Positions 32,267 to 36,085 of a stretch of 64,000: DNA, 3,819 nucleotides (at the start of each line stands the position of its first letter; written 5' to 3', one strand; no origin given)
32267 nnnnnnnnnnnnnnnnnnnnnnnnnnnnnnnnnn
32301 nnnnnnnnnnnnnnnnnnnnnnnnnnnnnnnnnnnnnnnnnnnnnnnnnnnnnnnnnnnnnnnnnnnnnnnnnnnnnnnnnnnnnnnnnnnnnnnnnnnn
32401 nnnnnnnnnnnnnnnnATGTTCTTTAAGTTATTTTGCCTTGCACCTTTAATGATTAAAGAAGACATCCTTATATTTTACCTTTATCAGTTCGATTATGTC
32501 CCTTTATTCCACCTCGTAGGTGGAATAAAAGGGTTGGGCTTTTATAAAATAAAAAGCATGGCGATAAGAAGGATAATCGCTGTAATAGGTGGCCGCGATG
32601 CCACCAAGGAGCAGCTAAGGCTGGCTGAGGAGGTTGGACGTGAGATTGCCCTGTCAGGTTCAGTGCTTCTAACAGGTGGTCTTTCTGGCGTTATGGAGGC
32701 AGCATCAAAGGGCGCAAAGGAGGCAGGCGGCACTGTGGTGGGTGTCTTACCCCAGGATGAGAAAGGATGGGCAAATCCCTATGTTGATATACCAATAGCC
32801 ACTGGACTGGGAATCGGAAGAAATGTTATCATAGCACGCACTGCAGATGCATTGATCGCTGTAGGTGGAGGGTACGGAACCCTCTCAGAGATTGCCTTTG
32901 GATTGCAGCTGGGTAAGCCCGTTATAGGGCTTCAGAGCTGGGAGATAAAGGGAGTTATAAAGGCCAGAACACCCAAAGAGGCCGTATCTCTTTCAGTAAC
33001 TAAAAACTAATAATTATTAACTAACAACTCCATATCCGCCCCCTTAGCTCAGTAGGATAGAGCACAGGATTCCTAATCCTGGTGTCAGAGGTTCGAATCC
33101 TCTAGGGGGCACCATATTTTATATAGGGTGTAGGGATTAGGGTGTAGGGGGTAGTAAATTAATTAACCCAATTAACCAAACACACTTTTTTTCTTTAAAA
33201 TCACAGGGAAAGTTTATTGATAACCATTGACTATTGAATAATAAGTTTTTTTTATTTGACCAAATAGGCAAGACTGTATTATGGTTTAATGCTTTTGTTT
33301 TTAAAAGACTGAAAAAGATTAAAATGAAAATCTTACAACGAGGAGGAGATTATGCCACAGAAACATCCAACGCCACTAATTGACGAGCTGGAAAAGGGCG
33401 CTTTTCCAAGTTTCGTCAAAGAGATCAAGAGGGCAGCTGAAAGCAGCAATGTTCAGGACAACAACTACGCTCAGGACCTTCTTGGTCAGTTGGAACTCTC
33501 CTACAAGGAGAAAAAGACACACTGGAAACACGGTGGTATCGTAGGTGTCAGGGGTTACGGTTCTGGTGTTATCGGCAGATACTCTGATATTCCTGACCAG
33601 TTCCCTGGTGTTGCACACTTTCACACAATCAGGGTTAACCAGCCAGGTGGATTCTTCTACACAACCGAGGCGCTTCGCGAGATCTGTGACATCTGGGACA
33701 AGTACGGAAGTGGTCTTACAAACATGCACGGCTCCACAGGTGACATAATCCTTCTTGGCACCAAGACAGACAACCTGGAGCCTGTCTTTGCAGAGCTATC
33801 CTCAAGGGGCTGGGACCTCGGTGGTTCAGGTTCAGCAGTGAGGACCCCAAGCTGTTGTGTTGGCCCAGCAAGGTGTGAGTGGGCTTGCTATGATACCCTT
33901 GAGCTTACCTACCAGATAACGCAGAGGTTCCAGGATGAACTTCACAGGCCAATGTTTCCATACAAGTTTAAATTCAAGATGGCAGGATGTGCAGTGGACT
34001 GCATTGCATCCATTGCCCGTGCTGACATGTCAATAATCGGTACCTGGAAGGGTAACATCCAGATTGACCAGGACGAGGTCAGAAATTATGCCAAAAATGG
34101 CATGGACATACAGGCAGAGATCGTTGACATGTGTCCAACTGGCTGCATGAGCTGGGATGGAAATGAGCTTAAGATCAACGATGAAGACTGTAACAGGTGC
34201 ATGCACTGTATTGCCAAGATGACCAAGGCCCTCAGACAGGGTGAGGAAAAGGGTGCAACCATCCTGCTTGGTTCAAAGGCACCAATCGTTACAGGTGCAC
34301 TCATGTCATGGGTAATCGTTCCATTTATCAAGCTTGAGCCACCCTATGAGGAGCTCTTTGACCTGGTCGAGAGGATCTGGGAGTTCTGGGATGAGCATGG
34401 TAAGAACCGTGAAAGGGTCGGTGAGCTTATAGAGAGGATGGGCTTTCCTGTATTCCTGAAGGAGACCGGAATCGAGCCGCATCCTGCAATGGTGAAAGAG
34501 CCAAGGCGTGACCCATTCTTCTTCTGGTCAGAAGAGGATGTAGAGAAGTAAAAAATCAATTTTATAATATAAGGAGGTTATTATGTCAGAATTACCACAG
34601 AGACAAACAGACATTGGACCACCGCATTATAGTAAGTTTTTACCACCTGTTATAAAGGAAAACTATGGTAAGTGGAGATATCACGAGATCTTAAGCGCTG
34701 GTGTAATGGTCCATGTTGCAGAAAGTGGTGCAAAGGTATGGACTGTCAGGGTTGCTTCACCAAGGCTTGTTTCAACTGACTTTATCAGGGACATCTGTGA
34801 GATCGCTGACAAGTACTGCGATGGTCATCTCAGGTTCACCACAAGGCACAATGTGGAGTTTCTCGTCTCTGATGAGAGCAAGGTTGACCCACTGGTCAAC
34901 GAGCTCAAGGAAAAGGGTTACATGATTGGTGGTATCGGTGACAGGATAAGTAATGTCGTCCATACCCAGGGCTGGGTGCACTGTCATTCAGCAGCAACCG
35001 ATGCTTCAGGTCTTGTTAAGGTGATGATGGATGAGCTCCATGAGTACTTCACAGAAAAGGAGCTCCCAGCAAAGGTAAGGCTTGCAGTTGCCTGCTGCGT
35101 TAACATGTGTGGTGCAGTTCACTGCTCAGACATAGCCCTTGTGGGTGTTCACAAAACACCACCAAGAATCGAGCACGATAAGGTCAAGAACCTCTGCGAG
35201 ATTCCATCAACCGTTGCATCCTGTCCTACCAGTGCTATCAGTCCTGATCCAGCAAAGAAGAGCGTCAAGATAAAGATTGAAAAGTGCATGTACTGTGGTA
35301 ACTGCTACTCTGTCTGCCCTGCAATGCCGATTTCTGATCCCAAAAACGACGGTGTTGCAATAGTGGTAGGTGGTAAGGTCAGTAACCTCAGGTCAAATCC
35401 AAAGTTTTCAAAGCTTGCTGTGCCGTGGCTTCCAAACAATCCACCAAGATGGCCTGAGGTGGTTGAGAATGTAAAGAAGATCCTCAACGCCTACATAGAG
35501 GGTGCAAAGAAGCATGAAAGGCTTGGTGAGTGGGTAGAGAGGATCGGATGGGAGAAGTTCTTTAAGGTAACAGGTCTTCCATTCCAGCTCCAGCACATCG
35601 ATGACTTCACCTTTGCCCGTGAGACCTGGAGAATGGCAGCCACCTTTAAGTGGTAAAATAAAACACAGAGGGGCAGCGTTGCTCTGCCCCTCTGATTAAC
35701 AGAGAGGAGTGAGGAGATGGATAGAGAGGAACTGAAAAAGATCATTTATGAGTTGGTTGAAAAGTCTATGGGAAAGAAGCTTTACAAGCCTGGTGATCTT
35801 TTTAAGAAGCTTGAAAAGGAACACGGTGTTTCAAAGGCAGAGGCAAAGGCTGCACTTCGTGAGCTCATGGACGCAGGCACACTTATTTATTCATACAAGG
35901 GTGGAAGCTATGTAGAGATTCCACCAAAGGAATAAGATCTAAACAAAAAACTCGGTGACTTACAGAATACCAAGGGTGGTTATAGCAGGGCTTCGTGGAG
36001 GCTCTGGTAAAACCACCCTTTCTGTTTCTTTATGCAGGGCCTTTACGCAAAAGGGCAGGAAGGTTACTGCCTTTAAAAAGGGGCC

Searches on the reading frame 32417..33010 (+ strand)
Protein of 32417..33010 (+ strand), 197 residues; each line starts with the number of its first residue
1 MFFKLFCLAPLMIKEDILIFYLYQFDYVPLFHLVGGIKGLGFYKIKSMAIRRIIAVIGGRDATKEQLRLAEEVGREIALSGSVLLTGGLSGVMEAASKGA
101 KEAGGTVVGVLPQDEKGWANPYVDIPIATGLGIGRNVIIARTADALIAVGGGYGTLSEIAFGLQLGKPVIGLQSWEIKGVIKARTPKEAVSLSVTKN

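Call 49: search_protein_families(library=pfam, proteins=[window:32417-33010:+], max_evalue=1)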
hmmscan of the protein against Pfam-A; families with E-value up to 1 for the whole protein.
window:32417-33010:+ (197 aa): 4 families
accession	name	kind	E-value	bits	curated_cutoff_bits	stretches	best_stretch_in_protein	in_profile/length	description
PF18306.6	LDcluster4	-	2.1e-45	154.5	26.3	1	52-184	2-134/151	SLOG cluster4 family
PF03641.19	Lysine_decarbox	-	7.7e-09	36.3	27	1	93-159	1-69/131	Possible lysine decarboxylase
PF02481.21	DNA_processg_A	-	1.1e-08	35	29.6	1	51-113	44-106/212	DNA recombination-mediator protein A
PF18178.6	Cap17-like_N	-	0.21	11.3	26.6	1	138-172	132-166/232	ATP nucleosidase Cap17-like, N-terminal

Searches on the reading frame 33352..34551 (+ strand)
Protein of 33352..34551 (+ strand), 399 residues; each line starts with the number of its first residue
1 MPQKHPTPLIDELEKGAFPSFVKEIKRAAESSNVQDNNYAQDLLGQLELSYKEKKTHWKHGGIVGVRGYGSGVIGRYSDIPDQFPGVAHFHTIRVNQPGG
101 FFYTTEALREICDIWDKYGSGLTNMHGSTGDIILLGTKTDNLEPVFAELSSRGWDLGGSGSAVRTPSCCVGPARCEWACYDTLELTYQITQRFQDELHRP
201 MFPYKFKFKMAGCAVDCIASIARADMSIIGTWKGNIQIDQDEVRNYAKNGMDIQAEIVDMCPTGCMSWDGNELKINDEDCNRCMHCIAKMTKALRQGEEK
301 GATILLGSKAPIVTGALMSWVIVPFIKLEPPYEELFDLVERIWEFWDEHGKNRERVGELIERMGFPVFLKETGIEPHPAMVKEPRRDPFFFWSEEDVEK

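Call 4: search_protein_families(library=pfam, proteins=[window:33352-34551:+])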
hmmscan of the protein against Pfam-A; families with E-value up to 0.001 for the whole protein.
window:33352-34551:+ (399 aa): 2 families
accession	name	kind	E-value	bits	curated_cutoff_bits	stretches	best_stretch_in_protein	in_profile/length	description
PF01077.27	NIR_SIR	-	2e-38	131.8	27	1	159-373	1-151/158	Nitrite and sulphite reductase 4Fe-4S domain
PF03460.22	NIR_SIR_ferr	-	2.2e-11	43.8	24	1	89-150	8-67/69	Nitrite/Sulfite reductase ferredoxin-like half domain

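Call 13: find_encoding_contigs(protein=window:33352-34551:+, flank=10000, max_places=6)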
Protein window:33352-34551:+ (399 aa): 3 contigs read that carry it; 3 places shown.
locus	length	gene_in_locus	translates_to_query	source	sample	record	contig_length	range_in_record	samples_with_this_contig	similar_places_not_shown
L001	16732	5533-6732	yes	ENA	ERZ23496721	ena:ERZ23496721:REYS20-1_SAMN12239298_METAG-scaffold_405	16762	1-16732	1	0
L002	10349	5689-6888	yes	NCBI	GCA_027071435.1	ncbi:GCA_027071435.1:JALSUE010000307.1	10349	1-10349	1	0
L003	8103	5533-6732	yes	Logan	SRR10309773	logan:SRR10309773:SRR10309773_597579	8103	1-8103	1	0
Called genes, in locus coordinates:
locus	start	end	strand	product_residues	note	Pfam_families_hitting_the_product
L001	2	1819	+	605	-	?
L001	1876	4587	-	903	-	PF00005:ABC_tran (faint), PF02463:SMC_N (faint), PF13191:AAA_16 (faint), PF13304:AAA_21 (faint), PF13555:AAA_29 (faint), PF20703:nSTAND1 (faint), PF17760:UvrA_inter (weak), PF17755:UvrA_DNA-bind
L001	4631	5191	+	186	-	PF02481:DNA_processg_A, PF18306:LDcluster4, PF03641:Lysine_decarbox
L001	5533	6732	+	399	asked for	PF03460:NIR_SIR_ferr, PF01077:NIR_SIR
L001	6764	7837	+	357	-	PF03460:NIR_SIR_ferr, PF01077:NIR_SIR, PF12838:Fer4_7 (weak)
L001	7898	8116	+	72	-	-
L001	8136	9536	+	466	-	PF01656:CbiA, PF13500:AAA_26 (weak), PF01174:SNO (weak), PF07685:GATase_3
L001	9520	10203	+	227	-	-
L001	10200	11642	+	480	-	PF12729:4HB_MCP_1 (weak), PF05227:CHASE3, PF00672:HAMP, PF00512:HisKA, PF02518:HATPase_c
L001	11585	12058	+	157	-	-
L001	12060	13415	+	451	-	PF00072:Response_reg, PF00158:Sigma54_activat, PF14532:Sigma54_activ_2, PF07728:AAA_5 (weak), PF25601:AAA_lid_14, PF02954:HTH_8 (weak)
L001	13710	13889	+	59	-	-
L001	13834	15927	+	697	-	PF14537:Cytochrom_c3_2 (faint), PF14522:Cytochrome_C7 (faint), PF13442:Cytochrome_CBB3 (weak)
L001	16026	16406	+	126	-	-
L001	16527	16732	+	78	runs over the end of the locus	?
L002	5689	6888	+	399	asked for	PF03460:NIR_SIR_ferr, PF01077:NIR_SIR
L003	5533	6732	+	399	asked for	PF03460:NIR_SIR_ferr, PF01077:NIR_SIR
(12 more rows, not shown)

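Call 14: find_homologous_proteins(query=window:33352-34551:+)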
Query window:33352-34551:+ (399 aa): 7219 proteins with E <= 0.001 among 8000 candidates; the best 120 are listed.
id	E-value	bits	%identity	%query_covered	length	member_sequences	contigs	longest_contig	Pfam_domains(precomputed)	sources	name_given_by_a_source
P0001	1.5e-266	902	95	100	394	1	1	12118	PF01077.28,PF03460.23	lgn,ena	-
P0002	7.4e-266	900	94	100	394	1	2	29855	PF01077.28,PF03460.23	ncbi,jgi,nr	ncbi:MAG: dissimilatory-type sulfite reductase subunit alpha [Nitrospirae bacterium]|nr:dissimilator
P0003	4.3e-257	871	90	100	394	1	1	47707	PF01077.28,PF03460.23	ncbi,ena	-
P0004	2.5e-256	869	90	100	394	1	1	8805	PF01077.28,PF03460.23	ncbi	-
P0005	2.6e-256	869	90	100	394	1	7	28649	PF01077.28,PF03460.23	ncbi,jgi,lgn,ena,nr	ncbi:MAG TPA: dissimilatory-type sulfite reductase subunit alpha [Nitrospirae bacterium]|nr:dissimil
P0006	9.0e-256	867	90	100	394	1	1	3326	PF01077.28,PF03460.23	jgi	jgi:sulfite reductase alpha subunit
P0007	1.3e-252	856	88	100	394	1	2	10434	PF01077.28,PF03460.23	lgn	-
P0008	5.5e-249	844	88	100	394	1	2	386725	PF01077.28,PF03460.23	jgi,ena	-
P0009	6.1e-248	841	85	100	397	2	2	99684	PF01077.28,PF03460.23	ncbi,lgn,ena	-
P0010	3.7e-238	809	84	100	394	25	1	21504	PF01077.28,PF03460.23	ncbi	-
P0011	6.3e-234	795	81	100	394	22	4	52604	PF01077.28,PF03460.23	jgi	jgi:sulfite reductase alpha subunit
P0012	2.6e-233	793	82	100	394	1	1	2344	PF01077.28,PF03460.23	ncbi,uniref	ncbi:Dissimilatory sulfite reductase, alpha subunit [hydrothermal vent metagenome]|uniref:Dissimilat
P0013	4.0e-226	769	80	100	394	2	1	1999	PF01077.28,PF03460.23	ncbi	-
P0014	4.1e-226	769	78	100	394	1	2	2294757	PF01077.28,PF03460.23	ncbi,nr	ncbi:MAG: dissimilatory-type sulfite reductase subunit alpha [Nitrospirota bacterium]|nr:MAG: dissim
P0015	6.8e-225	765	97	83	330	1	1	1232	PF01077.28,PF03460.23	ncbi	ncbi:MAG: dissimilatory-type sulfite reductase subunit alpha, partial [Nitrospirae bacterium]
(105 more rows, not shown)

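Call 19: find_encoding_contigs(protein=P0001, flank=10000, max_places=1)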
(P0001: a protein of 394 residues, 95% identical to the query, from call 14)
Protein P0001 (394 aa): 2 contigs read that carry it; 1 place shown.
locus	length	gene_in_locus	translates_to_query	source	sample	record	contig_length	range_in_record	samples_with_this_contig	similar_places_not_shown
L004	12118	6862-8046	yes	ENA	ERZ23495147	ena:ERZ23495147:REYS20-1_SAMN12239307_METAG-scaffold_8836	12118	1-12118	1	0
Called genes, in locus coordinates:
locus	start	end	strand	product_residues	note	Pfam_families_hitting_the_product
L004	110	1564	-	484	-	PF18914:DUF5666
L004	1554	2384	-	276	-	PF20112:DUF6502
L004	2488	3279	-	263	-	PF21948:LplA-B_cat, PF03099:BPL_LplA_LipB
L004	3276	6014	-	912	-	PF00005:ABC_tran (faint), PF02463:SMC_N (faint), PF13191:AAA_16 (faint), PF13304:AAA_21 (faint), PF13555:AAA_29 (faint), PF20703:nSTAND1 (faint), PF17760:UvrA_inter (faint), PF17755:UvrA_DNA-bind, +1 more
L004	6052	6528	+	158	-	PF02481:DNA_processg_A (weak), PF18306:LDcluster4, PF03641:Lysine_decarbox (weak)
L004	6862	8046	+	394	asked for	PF03460:NIR_SIR_ferr, PF01077:NIR_SIR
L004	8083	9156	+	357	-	PF03460:NIR_SIR_ferr, PF01077:NIR_SIR, PF12838:Fer4_7 (weak)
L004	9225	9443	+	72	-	-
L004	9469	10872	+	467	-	PF01656:CbiA, PF13500:AAA_26, PF01174:SNO (weak), PF07685:GATase_3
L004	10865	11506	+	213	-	-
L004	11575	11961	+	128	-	-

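Call 20: find_encoding_contigs(protein=P0003, flank=10000, max_places=1)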
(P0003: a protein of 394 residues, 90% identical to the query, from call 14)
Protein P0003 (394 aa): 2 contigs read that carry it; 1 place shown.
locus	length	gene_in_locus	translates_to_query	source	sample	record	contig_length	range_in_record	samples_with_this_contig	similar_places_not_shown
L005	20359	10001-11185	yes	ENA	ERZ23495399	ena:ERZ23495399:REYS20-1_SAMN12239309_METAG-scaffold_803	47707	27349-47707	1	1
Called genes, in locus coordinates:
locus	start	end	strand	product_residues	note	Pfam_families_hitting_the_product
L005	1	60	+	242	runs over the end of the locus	PF01578:Cytochrom_C_asm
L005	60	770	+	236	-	-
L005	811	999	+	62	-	-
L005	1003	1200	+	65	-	PF00578:AhpC-TSA (weak)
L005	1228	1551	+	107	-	PF00578:AhpC-TSA (weak), PF08534:Redoxin (weak)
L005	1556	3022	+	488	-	PF02310:B12-binding, PF04055:Radical_SAM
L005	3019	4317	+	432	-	PF10080:FtrD-like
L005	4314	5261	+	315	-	-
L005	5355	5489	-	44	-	-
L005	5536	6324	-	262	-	PF21948:LplA-B_cat, PF03099:BPL_LplA_LipB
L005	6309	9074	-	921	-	PF00005:ABC_tran (faint), PF02463:SMC_N (faint), PF13175:AAA_15 (faint), PF13191:AAA_16 (faint), PF13304:AAA_21 (faint), PF13555:AAA_29 (faint), PF17760:UvrA_inter (weak), PF17755:UvrA_DNA-bind, +3 more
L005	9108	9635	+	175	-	PF02481:DNA_processg_A, PF18306:LDcluster4, PF03641:Lysine_decarbox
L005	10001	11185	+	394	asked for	PF03460:NIR_SIR_ferr, PF01077:NIR_SIR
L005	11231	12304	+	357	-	PF03460:NIR_SIR_ferr, PF01077:NIR_SIR, PF12838:Fer4_7 (weak)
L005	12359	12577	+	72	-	-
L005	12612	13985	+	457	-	PF01656:CbiA, PF13500:AAA_26, PF01174:SNO (weak), PF07685:GATase_3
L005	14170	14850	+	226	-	-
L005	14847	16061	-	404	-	PF00483:NTP_transferase, PF07959:Fucose_pyrophosphorylase (faint), PF24894:Hexapep_GlmU, PF25084:LbH_EIF2B, PF25087:GMPPB_C (weak), PF25247:LbH_GLGC (weak)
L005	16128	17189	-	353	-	PF02470:MlaD, PF28544:Helical_needle (weak)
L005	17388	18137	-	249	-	PF00005:ABC_tran, PF13304:AAA_21 (faint)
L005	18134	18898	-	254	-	PF02405:MlaE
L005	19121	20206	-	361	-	PF13685:Fe-ADH_2 (weak), PF01761:DHQ_synthase, PF24621:DHQS_C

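Call 21: find_encoding_contigs(protein=P0008, flank=10000, max_places=1)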
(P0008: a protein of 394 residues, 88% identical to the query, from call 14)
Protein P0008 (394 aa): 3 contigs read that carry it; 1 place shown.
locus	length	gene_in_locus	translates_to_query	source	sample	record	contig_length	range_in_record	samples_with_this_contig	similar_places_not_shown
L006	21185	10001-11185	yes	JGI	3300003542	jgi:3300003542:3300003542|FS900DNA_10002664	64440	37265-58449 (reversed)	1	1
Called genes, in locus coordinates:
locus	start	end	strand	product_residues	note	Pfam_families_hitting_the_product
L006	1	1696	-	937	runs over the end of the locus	PF12705:PDDEXK_1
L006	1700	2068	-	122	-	PF00032:Cytochrom_B_C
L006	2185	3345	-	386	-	PF16548:FlgT_N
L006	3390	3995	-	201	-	PF02142:MGS, PF01808:AICARFT_IMPCHas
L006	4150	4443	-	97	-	-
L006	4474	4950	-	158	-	-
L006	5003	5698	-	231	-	PF02511:Thy1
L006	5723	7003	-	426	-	PF27218:MJ0043_C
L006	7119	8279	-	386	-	PF00155:Aminotran_1_2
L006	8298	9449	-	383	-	PF00278:Orn_DAP_Arg_deC, PF02784:Orn_Arg_deC_N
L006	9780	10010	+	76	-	-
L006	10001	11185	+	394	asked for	PF03460:NIR_SIR_ferr, PF01077:NIR_SIR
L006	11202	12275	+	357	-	PF03460:NIR_SIR_ferr, PF01077:NIR_SIR, PF12838:Fer4_7 (weak)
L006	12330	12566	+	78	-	-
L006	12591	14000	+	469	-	PF01656:CbiA, PF13500:AAA_26, PF01174:SNO (faint), PF07685:GATase_3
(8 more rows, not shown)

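Call 22: find_encoding_contigs(protein=P0014, flank=10000, max_places=1)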
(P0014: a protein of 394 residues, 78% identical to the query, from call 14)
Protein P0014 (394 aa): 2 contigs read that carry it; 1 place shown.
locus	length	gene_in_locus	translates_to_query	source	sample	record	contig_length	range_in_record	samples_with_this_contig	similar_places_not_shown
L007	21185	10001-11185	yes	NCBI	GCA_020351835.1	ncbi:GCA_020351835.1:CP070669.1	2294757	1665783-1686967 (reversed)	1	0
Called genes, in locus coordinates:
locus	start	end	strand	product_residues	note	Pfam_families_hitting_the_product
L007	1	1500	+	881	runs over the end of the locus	PF05378:Hydant_A_N, PF01968:Hydantoinase_A, PF02538:Hydantoinase_B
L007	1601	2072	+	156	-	-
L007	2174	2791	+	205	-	-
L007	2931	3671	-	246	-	-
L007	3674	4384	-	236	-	PF01578:Cytochrom_C_asm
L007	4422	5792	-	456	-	PF01565:FAD_binding_4, PF02913:FAD-oxidase_C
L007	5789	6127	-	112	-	PF07238:PilZ (weak)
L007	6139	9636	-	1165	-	PF02463:SMC_N, PF13304:AAA_21, PF13476:AAA_23, PF13555:AAA_29 (faint), PF19220:Rod_CreS (faint), PF24161:CCDC39 (faint), PF27881:CRWN_N (weak), PF06470:SMC_hinge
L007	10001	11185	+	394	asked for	PF03460:NIR_SIR_ferr, PF01077:NIR_SIR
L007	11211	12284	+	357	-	PF03460:NIR_SIR_ferr, PF01077:NIR_SIR, PF12838:Fer4_7 (weak)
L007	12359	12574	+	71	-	-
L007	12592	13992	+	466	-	PF01656:CbiA, PF13500:AAA_26 (faint), PF07685:GATase_3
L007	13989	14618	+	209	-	-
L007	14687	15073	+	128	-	-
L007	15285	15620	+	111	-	PF04358:DsrC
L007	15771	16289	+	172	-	PF14361:RsbRD_N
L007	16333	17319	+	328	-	PF02665:Nitrate_red_gam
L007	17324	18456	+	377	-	PF12838:Fer4_7 (faint), PF12797:Fer4_2 (faint), PF13183:Fer4_8, PF13237:Fer4_10 (faint), PF13534:Fer4_17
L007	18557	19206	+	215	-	PF00702:Hydrolase, PF12710:HAD (weak), PF13419:HAD_2, PF13242:Hydrolase_like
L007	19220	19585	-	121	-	PF09350:DJC28_CD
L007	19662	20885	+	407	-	PF05977:MFS_3, PF07690:MFS_1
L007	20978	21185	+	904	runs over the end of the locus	PF01326:PPDK_N, PF00391:PEP-utilizers, PF02896:PEP-utilizers_C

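Call 24: find_related_loci(query=window:33352-34551:+, collection=metagenome_contigs, flank=10000)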
Query window:33352-34551:+ (399 aa) in metagenome_contigs; peptide patterns used: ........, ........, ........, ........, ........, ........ (x = any residue, [..] = any of these).
600 stretches matched a pattern (row limit reached: there are more); 591 encode a relative of the query (tblastn E <= 1e-3); the best 80 are kept; 80 distinct loci.
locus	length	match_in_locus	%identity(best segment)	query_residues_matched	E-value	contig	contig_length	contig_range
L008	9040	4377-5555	90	1-398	0e+0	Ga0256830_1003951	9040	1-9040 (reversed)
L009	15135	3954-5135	84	1-399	0e+0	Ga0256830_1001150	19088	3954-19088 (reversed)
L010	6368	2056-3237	81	1-399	0e+0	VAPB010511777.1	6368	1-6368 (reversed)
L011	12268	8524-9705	82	1-399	0e+0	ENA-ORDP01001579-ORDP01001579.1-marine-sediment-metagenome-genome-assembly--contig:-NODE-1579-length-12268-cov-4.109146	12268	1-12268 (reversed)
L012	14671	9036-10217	79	1-399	0e+0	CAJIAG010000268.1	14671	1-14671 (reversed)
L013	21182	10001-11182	73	1-399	0e+0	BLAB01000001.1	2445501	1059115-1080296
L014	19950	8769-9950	72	1-399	0e+0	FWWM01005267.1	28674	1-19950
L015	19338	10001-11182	72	1-399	0e+0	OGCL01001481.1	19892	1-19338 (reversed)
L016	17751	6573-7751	73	1-398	0e+0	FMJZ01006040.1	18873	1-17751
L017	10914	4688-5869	71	1-399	0e+0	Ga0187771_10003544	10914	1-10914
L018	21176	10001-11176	72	1-397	0e+0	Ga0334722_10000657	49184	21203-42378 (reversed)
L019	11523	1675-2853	72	1-398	0e+0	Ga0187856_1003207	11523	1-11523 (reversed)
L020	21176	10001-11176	72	1-397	0e+0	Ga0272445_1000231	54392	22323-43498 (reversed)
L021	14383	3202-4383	70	1-399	0e+0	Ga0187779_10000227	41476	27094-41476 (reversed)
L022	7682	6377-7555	71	1-398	0e+0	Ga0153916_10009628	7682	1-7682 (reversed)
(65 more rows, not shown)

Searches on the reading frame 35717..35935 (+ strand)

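Call 4: search_protein_families(library=pfam, proteins=[window:35717-35935:+])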
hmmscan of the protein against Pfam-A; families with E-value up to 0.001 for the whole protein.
window:35717-35935:+ (72 aa): 0 families

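Call 15: search_protein_families(library=ncbifam, proteins=[window:35717-35935:+], max_evalue=0.01)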
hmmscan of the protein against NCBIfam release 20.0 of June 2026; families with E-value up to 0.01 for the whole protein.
window:35717-35935:+ (72 aa): 2 families
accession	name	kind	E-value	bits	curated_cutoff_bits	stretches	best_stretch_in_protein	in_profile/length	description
TIGR02018.2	his_ut_repres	equivalog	0.00079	18.9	220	1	14-70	8-67/226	histidine utilization transcriptional repressor HutC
NF033707.1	T9SS_sortase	equivalog_domain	0.0082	13.8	420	1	2-62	547-605/1095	type IX secretion system sortase PorU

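Call 49: search_protein_families(library=pfam, proteins=[window:35717-35935:+], max_evalue=1)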
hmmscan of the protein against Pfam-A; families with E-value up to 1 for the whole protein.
window:35717-35935:+ (72 aa): 9 families
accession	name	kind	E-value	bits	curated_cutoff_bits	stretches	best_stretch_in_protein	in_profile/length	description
PF00392.27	GntR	-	0.0042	17.1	27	1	9-66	4-64/64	Bacterial regulatory proteins, gntR family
PF10397.14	ADSL_C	-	0.0047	17.7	32.7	1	1-56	17-68/79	Adenylosuccinate lyase C-terminus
PF21100.3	MCM_C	-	0.029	14.6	27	1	27-62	23-58/64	MCM protein C-terminal winged helix-turn-helix domain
PF22560.2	GMT-wHTH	-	0.055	14.4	27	1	19-61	39-80/82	GMT-like wHTH domain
PF21524.3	SAMD1_WH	-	0.092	13.3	24.5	1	31-62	25-57/63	SAM domain-containing protein 1, WH domain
PF22798.2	DUF5817_CT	-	0.093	13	29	1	34-56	23-45/54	DUF5817, C-terminal domain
PF03962.21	Mnd1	-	0.13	13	23.5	1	20-54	9-43/60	Mnd1 HTH domain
PF00216.26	Bac_DNA_binding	-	0.13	13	22.4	1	27-53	5-31/90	Bacterial DNA-binding protein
PF21128.4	MCM4_WHD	-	0.13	12.8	24.4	1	3-58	7-64/75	MCM4, winged helix domain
